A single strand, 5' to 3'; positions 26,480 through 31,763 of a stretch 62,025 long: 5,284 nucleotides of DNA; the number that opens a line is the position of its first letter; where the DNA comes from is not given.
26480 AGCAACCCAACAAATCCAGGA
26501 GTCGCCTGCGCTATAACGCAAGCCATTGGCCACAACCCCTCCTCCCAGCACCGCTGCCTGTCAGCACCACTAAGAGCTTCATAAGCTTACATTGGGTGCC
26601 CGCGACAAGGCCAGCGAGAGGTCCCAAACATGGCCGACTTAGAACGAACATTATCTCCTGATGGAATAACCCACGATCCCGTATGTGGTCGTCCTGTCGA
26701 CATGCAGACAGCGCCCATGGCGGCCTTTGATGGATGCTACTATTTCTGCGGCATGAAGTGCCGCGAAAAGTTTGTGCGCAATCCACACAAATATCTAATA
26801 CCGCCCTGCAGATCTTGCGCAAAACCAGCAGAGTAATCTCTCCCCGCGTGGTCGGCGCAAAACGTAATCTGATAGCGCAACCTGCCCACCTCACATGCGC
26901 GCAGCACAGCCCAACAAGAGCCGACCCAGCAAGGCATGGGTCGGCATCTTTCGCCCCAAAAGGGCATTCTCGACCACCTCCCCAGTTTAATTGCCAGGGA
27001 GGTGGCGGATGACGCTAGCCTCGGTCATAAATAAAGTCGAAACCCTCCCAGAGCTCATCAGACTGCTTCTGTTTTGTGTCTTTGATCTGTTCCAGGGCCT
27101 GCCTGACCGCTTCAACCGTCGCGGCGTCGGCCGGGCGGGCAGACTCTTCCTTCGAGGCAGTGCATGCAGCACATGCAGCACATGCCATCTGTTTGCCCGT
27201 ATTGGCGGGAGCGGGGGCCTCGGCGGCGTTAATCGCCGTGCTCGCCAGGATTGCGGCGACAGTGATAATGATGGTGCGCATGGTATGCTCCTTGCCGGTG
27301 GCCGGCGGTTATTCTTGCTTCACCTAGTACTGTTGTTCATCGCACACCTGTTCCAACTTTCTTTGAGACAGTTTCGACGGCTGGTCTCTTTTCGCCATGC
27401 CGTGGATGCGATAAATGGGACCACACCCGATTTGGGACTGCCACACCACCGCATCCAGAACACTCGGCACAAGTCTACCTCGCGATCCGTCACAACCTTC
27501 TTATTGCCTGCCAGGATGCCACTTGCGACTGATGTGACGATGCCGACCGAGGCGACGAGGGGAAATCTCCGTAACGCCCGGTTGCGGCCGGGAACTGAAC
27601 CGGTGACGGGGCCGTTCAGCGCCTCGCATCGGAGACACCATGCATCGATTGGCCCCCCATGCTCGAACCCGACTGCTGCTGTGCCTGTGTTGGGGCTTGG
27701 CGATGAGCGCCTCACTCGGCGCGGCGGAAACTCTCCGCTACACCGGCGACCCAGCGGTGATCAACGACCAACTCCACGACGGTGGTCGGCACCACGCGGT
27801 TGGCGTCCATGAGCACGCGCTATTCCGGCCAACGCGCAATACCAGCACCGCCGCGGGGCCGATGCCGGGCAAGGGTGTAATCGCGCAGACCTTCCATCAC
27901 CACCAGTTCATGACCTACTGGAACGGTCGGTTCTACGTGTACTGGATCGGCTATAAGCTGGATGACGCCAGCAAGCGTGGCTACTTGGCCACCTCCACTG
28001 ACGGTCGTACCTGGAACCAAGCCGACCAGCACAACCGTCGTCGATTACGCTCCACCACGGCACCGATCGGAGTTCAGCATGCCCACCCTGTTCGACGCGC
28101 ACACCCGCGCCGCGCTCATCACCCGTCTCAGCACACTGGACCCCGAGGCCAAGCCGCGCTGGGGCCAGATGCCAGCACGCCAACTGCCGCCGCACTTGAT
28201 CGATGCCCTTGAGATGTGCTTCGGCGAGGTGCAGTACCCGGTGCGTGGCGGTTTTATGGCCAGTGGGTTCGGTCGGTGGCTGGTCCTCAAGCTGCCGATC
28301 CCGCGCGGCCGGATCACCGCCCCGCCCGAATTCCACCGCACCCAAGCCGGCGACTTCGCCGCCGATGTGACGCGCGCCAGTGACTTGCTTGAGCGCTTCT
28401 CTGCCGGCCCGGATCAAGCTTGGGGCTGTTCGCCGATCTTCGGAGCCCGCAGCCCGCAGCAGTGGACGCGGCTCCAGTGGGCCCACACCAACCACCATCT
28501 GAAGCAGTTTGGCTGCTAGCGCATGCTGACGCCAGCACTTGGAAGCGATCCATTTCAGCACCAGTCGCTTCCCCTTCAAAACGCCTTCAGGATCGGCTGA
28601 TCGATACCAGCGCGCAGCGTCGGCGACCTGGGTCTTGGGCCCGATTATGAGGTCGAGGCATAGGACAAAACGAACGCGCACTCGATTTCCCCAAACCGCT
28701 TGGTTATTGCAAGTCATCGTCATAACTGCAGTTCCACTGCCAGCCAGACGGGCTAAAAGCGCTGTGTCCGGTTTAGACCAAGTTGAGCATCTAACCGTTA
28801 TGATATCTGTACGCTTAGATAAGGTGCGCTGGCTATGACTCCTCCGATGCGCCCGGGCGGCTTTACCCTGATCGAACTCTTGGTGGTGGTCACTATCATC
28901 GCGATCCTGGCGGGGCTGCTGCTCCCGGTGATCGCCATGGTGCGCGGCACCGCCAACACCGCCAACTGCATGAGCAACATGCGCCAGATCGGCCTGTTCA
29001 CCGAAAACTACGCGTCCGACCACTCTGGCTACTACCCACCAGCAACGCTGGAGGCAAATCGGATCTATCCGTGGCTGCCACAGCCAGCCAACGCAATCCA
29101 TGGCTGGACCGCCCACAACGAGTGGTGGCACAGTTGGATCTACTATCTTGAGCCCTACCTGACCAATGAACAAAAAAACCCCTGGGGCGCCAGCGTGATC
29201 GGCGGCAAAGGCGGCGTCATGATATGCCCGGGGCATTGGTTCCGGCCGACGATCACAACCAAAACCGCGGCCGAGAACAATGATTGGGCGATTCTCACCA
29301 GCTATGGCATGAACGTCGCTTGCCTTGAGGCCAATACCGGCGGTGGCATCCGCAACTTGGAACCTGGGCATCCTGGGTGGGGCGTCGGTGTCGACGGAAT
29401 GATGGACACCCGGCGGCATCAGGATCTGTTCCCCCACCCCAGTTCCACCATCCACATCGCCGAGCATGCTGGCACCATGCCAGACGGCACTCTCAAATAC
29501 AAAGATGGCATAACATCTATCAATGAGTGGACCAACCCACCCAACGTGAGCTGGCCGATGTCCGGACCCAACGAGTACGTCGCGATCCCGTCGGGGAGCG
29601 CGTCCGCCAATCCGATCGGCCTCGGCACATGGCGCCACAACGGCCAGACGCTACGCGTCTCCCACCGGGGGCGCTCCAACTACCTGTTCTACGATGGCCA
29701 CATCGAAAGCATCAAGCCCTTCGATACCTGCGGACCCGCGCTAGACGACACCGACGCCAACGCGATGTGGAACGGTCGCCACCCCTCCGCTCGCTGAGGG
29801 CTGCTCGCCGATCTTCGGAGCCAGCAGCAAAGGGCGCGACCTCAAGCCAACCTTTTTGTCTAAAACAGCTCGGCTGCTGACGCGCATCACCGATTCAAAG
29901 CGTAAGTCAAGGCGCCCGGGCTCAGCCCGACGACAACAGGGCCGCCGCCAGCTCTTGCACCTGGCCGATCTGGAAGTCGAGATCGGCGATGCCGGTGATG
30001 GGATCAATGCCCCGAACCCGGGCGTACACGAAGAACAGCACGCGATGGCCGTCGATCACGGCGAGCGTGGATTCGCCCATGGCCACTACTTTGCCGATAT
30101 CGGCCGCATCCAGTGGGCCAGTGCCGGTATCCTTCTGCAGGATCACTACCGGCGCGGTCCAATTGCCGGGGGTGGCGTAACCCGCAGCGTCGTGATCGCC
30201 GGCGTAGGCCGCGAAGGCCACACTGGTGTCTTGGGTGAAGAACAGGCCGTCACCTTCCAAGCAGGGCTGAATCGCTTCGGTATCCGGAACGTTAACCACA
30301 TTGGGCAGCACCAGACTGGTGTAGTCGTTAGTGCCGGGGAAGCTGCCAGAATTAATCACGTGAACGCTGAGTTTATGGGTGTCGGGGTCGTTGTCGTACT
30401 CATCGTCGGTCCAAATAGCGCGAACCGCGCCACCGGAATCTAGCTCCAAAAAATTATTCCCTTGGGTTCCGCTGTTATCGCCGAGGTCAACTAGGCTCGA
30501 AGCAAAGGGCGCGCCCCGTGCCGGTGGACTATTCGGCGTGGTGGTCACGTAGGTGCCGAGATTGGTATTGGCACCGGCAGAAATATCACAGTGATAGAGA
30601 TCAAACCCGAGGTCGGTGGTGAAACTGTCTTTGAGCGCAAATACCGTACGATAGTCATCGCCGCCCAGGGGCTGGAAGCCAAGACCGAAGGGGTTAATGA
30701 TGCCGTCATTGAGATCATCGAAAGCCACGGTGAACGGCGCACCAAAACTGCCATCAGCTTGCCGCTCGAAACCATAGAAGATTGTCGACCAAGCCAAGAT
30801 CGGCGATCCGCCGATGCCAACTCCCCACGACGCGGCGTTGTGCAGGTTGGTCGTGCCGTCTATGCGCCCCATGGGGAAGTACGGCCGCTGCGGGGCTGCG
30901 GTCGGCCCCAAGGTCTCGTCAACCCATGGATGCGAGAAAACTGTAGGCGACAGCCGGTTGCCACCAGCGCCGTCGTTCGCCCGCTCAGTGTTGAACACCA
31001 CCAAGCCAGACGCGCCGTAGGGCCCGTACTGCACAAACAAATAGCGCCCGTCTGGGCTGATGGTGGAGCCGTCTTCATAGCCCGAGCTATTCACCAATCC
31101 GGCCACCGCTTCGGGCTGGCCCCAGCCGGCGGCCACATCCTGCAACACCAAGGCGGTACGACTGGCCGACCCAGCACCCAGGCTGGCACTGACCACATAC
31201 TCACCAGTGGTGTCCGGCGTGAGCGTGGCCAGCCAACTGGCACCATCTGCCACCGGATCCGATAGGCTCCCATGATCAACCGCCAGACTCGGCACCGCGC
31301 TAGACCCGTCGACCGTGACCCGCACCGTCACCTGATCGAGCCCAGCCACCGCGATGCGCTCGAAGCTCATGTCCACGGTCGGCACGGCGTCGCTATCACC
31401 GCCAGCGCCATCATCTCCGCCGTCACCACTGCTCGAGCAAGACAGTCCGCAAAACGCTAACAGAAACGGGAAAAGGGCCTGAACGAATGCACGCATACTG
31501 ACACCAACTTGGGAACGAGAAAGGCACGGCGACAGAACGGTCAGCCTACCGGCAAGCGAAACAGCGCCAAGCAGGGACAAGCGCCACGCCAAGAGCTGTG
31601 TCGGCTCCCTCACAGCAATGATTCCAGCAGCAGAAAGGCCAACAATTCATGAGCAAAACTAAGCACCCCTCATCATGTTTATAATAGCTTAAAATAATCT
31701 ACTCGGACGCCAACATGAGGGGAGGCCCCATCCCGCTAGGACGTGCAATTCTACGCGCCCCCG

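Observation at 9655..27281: Cu/Ag homeostasis block with four separate TRASH/YHS modules, lying largely in a lower-GC segment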

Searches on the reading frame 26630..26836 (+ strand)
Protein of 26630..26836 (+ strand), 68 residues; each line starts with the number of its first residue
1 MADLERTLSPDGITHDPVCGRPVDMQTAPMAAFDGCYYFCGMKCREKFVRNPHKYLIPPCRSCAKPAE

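Call 7: search_protein_families(library=pfam, proteins=[window:26630-26836:+], max_evalue=0.1)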
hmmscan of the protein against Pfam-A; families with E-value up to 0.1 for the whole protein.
window:26630-26836:+ (68 aa): 2 families
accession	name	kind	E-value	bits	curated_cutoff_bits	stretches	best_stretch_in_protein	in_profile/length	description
PF04945.19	YHS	-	1.1e-05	25.7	30.3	1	16-56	3-44/47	YHS domain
PF09889.16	DUF2116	-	0.085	13.3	26.8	0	15-54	5-34/59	Probable treble clef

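Call 8: search_protein_families(library=ncbifam, proteins=[window:26630-26836:+], max_evalue=0.01)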
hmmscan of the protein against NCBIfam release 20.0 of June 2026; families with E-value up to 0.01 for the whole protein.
window:26630-26836:+ (68 aa): 0 families

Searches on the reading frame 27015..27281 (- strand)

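Call 4: search_protein_families(library=pfam, proteins=[window:27015-27281:-], max_evalue=0.01)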
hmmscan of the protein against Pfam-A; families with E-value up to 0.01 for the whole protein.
window:27015-27281:- (88 aa): 1 family
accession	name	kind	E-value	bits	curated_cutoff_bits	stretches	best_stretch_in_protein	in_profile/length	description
PF13985.11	YbgS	-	0.0069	17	27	1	2-53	5-56/124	YbgS-like protein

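Call 7: search_protein_families(library=pfam, proteins=[window:27015-27281:-], max_evalue=0.1)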
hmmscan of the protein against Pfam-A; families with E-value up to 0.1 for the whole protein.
window:27015-27281:- (88 aa): 3 families
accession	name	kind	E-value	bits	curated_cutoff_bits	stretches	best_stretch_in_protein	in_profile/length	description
PF13985.11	YbgS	-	0.0069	17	27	1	2-53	5-56/124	YbgS-like protein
PF03942.20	DTW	-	0.033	14.4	33.7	1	49-87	156-193/195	DTW domain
PF20208.3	ARPP-1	-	0.074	12.8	27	1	30-85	221-275/297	ARG and Rhodanese-Phosphatase-superfamily-associated Protein domain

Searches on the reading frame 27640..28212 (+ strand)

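Call 7: search_protein_families(library=pfam, proteins=[window:27640-28212:+], max_evalue=0.1)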
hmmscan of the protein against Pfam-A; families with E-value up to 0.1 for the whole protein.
window:27640-28212:+ (190 aa): 1 family
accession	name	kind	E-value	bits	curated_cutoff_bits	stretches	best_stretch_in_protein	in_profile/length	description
PF24067.1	Beta-prop_BT_1020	-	7.9e-14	52.2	27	1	31-128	2-94/236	BT_1020-like, N-terminal beta propeller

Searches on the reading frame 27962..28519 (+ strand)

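Call 7: search_protein_families(library=pfam, proteins=[window:27962-28519:+], max_evalue=0.1)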
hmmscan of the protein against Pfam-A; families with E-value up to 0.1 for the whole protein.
window:27962-28519:+ (185 aa): 2 families
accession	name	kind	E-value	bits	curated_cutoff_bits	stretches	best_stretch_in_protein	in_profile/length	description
PF07606.16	DUF1569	-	2.9e-05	24.7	21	1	118-183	85-149/152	Protein of unknown function (DUF1569)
PF12867.12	DinB_2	-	0.0027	18.6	24.8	1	51-182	11-127/128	DinB superfamily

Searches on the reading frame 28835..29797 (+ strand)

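Call 7: search_protein_families(library=pfam, proteins=[window:28835-29797:+], max_evalue=0.1)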
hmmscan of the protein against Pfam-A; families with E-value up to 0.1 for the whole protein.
window:28835-29797:+ (320 aa): 2 families
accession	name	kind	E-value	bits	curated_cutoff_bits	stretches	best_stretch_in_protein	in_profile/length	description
PF07963.17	N_methyl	-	6.4e-07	29.1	21.2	1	8-30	5-27/27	Prokaryotic N-terminal methylation motif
PF07596.16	SBP_bac_10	-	0.00015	22.4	23.3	1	42-293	9-261/268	Protein of unknown function (DUF1559)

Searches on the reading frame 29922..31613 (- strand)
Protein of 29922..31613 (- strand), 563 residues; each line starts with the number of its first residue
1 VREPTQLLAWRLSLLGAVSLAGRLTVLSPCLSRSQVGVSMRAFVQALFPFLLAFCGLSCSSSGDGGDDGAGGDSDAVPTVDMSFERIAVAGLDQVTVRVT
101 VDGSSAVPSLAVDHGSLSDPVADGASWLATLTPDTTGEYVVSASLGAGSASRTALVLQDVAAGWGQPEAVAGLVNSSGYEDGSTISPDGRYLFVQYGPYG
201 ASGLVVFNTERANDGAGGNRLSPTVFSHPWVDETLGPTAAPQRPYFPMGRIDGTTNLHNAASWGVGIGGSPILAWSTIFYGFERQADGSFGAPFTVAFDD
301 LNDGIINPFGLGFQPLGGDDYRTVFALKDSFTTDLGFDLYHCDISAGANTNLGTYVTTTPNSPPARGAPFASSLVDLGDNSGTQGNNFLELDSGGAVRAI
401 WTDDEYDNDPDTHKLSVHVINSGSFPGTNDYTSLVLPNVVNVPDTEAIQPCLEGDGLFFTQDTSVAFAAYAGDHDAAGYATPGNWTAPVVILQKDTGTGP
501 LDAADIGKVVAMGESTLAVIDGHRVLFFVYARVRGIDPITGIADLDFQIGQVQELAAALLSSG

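Call 7: search_protein_families(library=pfam, proteins=[window:29922-31613:-], max_evalue=0.1)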
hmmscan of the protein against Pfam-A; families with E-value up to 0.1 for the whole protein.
window:29922-31613:- (563 aa): 2 families
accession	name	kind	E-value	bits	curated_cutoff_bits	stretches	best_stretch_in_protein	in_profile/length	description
PF07676.18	PD40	-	0.003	17.9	20.9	1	173-192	4-23/38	WD40-like Beta Propeller Repeat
PF19078.6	Big_12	-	0.0096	16.6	27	1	77-138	4-70/102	Bacterial Ig-like domain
